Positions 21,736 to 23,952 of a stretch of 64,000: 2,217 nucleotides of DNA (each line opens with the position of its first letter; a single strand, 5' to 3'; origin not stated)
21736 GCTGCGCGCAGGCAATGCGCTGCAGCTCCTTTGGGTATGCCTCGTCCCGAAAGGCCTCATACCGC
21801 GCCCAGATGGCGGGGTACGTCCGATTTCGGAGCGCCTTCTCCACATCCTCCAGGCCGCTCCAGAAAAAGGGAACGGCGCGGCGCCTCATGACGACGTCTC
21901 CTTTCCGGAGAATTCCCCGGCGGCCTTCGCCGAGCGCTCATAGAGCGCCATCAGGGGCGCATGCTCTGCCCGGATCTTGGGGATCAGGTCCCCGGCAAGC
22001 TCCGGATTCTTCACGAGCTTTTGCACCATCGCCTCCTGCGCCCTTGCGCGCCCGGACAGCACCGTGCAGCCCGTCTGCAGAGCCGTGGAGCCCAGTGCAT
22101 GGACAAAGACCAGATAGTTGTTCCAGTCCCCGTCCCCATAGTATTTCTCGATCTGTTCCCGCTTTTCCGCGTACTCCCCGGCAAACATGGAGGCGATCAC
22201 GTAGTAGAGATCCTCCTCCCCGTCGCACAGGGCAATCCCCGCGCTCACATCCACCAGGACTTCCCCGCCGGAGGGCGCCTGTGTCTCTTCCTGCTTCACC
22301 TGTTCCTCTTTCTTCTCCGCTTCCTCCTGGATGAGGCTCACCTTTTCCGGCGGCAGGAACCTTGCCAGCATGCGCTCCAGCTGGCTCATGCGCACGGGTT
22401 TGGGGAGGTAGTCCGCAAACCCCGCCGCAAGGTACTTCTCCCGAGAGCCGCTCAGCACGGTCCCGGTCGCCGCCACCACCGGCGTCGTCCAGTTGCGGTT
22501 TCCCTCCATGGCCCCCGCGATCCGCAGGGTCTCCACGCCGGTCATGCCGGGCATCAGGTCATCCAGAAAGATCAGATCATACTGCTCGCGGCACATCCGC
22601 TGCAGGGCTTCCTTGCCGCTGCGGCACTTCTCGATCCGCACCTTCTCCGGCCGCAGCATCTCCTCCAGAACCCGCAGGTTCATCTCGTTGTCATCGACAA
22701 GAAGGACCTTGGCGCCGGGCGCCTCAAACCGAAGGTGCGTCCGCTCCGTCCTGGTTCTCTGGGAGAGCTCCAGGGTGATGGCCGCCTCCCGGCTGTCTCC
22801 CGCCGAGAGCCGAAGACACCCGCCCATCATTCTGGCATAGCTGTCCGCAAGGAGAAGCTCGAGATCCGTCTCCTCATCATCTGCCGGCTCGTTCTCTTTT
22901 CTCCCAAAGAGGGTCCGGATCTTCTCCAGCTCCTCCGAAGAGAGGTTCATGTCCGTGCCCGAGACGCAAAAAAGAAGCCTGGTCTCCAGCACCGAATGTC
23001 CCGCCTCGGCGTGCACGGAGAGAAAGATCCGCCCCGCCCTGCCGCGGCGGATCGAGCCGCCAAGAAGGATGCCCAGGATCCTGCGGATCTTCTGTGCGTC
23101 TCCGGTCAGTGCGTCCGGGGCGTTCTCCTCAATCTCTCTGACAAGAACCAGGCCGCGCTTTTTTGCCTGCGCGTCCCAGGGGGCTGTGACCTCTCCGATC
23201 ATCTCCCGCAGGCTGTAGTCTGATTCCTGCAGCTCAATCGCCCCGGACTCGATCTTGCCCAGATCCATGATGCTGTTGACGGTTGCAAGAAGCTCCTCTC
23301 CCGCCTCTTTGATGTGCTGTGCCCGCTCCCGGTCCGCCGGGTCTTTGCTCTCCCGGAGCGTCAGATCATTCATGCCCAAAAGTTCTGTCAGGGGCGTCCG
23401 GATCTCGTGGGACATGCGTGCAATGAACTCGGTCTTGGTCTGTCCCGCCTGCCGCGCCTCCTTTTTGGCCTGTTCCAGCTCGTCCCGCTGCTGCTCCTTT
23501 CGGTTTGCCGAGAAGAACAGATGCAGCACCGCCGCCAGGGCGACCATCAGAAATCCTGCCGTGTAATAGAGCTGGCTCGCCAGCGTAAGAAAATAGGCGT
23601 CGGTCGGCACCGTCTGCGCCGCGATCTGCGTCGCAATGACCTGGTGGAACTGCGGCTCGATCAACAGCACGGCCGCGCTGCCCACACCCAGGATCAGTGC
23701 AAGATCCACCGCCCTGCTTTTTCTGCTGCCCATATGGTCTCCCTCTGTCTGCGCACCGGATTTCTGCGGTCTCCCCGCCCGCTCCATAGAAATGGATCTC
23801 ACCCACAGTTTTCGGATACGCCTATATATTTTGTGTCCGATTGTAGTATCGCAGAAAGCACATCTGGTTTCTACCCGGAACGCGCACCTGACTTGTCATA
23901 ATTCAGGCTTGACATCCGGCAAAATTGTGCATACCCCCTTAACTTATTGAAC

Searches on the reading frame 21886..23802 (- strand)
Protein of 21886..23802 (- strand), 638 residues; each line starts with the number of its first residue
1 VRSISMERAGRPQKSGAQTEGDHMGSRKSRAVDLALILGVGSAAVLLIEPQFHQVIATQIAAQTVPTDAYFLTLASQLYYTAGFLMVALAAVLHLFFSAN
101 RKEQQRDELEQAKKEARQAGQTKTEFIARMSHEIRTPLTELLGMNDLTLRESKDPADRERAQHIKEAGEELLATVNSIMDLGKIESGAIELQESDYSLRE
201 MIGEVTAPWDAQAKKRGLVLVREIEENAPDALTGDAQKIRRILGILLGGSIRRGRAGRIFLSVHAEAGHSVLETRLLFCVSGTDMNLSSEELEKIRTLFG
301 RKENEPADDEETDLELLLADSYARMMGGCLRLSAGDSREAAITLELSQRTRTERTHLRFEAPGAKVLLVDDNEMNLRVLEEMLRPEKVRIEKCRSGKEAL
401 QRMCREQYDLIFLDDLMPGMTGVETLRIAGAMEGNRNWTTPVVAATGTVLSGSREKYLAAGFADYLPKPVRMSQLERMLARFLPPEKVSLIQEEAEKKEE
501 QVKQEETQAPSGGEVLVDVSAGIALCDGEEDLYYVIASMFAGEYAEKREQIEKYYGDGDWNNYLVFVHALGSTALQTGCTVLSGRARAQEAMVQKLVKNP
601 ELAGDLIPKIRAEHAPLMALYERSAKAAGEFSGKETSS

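Call 8: search_protein_families(library=pfam, proteins=[window:21886-23802:-])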
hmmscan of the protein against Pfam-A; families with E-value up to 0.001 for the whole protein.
window:21886-23802:- (638 aa): 3 families
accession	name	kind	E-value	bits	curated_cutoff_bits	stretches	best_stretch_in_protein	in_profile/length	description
PF00072.30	Response_reg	-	1.7e-20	73.7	30.2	1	366-479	1-110/111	Response regulator receiver domain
PF00512.31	HisKA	-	2.9e-14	53.3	26.9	1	123-187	2-66/66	His Kinase A (phospho-acceptor) domain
PF02518.31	HATPase_c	-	0.00097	20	26.4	0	234-347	1-108/111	Histidine kinase-, DNA gyrase B-, and HSP90-like ATPase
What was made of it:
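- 21886..23802 (-): Left flanking host gene: hybrid histidine kinase / receiver (615 aa from ATG 23733, called as 633 aa in sister strains). It has the same orientation as every gene of the insert. HisKA, HATPase_c and Response_reg domains (call 8).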

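Call 13: find_encoding_contigs(protein=window:21886-23802:-, flank=10000, max_places=10)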
Protein window:21886-23802:- (638 aa): no gene with exactly this product is on record in the collection.
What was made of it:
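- Tried and rejected: The look-up with the GTG start at 23802 failed (call 13).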

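Call 16: find_encoding_contigs(protein=window:21886-23733:-, flank=10000, max_places=10)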
Protein window:21886-23733:- (615 aa): 10 contigs read that carry it; 5 places shown.
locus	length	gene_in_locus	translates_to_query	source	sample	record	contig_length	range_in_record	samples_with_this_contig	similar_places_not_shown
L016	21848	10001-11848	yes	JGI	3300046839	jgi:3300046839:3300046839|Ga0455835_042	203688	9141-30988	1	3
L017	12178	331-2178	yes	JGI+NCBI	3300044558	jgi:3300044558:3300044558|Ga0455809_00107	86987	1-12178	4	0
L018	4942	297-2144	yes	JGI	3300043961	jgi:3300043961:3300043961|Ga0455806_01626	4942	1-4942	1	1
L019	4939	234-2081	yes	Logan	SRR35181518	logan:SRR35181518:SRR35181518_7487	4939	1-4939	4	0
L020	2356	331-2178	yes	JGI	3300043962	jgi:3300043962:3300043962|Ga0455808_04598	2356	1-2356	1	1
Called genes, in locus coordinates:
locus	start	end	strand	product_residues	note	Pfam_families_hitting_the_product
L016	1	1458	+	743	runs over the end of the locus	PF01609:DDE_Tnp_1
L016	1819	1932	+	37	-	-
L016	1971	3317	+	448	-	PF01547:SBP_bac_1, PF13416:SBP_bac_8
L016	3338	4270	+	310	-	PF00528:BPD_transp_1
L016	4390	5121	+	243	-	PF00528:BPD_transp_1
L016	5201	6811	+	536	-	PF00128:Alpha-amylase, PF16657:Malt_amylase_C (weak), PF23915:SusG_C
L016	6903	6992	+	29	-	-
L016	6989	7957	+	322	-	PF00356:LacI, PF00532:Peripla_BP_1, PF13407:Peripla_BP_4, PF13377:Peripla_BP_3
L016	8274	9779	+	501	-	PF01609:DDE_Tnp_1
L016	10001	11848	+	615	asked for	PF00512:HisKA, PF00072:Response_reg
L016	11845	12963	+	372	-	-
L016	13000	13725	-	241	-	PF00072:Response_reg, PF04397:LytTR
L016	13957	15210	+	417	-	PF11700:ATG22, PF07690:MFS_1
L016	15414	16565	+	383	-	PF16927:HisKA_7TM (weak), PF00990:GGDEF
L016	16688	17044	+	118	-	PF00392:GntR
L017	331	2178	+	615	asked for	PF00512:HisKA, PF00072:Response_reg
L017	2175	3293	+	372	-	-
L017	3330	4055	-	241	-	PF00072:Response_reg, PF04397:LytTR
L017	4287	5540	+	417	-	PF11700:ATG22, PF07690:MFS_1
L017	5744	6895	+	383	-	PF16927:HisKA_7TM (weak), PF00990:GGDEF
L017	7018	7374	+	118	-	PF00392:GntR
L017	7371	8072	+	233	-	PF00005:ABC_tran, PF13304:AAA_21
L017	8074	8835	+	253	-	-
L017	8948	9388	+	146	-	PF04397:LytTR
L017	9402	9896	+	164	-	-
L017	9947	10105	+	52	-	-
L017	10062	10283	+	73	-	-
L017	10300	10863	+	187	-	PF01381:HTH_3, PF13560:HTH_31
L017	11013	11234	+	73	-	-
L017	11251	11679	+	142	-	-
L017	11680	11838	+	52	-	-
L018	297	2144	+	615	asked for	PF00512:HisKA, PF00072:Response_reg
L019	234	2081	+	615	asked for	PF00512:HisKA, PF00072:Response_reg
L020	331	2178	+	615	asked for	PF00512:HisKA, PF00072:Response_reg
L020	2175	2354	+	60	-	?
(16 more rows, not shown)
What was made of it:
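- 21886..23802 (-): Exact-protein contigs in call 16.
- Tried and rejected: The ATG at 23733 worked (call 16).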
